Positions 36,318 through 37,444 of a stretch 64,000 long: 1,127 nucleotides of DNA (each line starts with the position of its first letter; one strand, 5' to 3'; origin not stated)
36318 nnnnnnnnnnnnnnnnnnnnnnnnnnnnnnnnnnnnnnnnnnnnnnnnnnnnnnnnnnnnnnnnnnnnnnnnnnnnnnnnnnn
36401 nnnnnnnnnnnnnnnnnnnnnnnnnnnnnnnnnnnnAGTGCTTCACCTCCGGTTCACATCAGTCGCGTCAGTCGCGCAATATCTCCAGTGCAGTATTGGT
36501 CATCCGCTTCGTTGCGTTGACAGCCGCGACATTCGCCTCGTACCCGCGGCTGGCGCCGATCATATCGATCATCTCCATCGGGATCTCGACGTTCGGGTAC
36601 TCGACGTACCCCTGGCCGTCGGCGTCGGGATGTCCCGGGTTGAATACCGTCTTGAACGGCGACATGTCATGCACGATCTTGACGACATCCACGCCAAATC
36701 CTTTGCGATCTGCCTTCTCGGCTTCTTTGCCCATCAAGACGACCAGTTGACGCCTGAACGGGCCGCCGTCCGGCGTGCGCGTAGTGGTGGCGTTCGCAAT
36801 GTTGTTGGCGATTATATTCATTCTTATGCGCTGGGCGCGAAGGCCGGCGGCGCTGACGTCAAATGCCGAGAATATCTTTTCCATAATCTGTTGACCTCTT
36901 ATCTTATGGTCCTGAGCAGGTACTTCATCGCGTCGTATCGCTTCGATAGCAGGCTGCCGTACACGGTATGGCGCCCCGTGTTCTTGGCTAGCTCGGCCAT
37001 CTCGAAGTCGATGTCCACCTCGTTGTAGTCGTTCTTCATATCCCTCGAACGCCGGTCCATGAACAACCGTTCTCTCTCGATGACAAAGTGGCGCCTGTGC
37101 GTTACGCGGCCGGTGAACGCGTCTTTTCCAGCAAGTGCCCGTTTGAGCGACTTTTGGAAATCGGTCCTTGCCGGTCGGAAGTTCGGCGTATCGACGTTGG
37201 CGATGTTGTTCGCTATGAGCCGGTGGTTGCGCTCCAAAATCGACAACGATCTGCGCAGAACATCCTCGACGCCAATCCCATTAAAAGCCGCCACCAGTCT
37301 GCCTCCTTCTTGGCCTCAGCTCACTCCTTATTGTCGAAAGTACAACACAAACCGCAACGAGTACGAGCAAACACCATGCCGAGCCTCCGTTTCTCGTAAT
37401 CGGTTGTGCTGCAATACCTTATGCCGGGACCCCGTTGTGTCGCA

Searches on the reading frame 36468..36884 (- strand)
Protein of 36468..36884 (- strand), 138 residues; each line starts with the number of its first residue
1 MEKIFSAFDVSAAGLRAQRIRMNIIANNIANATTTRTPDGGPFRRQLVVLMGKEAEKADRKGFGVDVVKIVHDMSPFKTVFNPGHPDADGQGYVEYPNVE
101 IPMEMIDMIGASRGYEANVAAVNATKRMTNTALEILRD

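Call 9: search_protein_families(library=pfam, proteins=[window:36468-36884:-], max_evalue=0.01)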
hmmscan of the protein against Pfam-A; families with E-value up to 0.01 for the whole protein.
window:36468-36884:- (138 aa): 2 families
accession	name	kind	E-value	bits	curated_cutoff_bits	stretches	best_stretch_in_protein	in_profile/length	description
PF06429.18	Flg_bbr_C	-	9.7e-12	44.7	23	1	91-134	2-45/46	Flagellar basal body rod FlgEFG protein C-terminal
PF00460.25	Flg_bb_rod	-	3.1e-07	30.6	20.7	1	9-35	2-28/31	Flagella basal body rod protein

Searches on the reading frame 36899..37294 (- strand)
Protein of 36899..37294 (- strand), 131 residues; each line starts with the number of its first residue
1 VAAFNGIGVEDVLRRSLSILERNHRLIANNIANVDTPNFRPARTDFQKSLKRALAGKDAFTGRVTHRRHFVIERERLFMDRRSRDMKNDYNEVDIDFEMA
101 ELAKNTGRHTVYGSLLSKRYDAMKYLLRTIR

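Call 9: search_protein_families(library=pfam, proteins=[window:36899-37294:-], max_evalue=0.01)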
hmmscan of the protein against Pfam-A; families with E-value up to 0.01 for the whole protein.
window:36899-37294:- (131 aa): 1 family
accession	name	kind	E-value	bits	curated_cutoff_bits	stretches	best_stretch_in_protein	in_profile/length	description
PF00460.25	Flg_bb_rod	-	8.2e-05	22.9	20.7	1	27-40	18-31/31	Flagella basal body rod protein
